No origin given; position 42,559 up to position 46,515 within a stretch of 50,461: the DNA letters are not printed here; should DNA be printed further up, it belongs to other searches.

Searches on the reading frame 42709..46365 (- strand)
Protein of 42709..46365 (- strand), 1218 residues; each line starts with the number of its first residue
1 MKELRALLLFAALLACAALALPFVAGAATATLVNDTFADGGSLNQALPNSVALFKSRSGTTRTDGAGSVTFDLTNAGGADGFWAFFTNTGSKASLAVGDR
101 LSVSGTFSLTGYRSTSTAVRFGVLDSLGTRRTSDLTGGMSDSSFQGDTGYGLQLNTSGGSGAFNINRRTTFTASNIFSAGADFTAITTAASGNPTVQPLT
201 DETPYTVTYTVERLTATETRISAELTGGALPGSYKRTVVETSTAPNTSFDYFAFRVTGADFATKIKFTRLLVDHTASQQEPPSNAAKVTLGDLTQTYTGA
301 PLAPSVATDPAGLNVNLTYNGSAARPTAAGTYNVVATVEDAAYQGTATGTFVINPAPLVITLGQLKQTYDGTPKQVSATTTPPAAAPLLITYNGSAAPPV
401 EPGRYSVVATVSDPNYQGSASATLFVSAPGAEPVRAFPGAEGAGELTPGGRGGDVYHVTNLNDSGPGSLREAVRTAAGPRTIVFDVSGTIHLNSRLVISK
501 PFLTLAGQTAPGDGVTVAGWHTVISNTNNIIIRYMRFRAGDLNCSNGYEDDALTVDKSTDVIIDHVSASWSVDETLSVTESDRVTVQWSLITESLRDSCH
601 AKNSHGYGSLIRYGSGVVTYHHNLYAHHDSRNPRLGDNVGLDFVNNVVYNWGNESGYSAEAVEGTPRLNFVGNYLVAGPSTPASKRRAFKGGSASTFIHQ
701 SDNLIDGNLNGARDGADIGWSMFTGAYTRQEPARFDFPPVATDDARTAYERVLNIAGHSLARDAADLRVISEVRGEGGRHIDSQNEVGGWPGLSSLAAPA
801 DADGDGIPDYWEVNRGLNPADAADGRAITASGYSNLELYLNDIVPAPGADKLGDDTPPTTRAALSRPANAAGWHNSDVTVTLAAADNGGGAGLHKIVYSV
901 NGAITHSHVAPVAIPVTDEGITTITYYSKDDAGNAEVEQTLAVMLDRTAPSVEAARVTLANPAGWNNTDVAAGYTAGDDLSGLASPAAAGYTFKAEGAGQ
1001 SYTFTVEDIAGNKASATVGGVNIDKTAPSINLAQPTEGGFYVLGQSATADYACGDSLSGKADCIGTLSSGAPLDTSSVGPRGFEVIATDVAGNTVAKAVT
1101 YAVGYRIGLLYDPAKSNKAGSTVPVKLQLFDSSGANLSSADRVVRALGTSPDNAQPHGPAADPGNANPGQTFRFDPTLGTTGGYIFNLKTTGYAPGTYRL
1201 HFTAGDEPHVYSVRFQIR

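Call 85: search_protein_families(library=pfam, proteins=[window:42709-46365:-], max_evalue=0.00001)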
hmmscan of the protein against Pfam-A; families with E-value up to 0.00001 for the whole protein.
window:42709-46365:- (1218 aa): 1 family
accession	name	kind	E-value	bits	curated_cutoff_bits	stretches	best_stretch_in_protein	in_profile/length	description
PF18887.5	MBG_3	-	7e-49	164.3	25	2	286-356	1-71/72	MBG domain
